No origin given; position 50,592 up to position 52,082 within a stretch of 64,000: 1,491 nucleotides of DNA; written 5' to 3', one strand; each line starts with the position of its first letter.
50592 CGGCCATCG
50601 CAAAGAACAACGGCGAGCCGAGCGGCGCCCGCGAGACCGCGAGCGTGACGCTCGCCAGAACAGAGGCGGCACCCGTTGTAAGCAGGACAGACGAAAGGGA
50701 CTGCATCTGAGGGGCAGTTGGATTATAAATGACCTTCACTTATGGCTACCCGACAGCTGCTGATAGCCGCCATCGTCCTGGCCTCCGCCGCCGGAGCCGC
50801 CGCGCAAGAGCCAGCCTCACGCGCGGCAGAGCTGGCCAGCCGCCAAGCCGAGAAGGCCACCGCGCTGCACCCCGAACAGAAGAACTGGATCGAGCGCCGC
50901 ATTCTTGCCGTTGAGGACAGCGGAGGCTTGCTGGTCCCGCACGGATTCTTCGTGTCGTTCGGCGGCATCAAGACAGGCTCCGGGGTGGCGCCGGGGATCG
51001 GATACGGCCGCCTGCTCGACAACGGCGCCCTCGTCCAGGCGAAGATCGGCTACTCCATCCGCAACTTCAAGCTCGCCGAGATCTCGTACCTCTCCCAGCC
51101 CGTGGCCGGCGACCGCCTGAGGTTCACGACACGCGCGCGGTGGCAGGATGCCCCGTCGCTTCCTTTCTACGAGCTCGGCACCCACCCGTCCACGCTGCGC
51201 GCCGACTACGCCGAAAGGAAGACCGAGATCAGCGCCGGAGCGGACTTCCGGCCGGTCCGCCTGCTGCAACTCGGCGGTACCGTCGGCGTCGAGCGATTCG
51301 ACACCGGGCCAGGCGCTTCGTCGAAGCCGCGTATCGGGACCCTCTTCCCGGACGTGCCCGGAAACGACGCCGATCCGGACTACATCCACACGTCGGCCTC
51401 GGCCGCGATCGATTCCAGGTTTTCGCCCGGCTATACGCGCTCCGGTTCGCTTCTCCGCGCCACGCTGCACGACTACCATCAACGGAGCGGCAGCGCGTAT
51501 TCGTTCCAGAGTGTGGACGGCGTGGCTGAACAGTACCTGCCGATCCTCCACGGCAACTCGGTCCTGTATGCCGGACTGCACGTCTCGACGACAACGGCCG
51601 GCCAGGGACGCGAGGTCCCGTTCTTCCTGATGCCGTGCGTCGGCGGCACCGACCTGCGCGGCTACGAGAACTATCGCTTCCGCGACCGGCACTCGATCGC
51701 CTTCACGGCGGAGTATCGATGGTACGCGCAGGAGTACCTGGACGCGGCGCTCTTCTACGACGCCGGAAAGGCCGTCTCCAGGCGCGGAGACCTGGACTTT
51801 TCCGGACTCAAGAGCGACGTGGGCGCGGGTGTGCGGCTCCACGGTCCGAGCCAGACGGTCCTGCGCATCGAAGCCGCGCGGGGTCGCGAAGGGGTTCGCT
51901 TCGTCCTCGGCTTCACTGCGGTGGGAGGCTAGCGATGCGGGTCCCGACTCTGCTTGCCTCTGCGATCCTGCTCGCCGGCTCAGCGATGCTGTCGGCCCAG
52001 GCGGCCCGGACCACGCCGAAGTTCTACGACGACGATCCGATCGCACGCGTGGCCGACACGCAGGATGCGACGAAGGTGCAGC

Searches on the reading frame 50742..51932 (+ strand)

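Call 71: search_protein_families(library=pfam, proteins=[window:50742-51932:+], max_evalue=0.001)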
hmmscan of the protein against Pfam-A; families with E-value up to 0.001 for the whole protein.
window:50742-51932:+ (396 aa): 1 family
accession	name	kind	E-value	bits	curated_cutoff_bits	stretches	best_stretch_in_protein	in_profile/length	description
PF01103.29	Omp85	-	8.5e-10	39.1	24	1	108-379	18-303/325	Omp85 superfamily domain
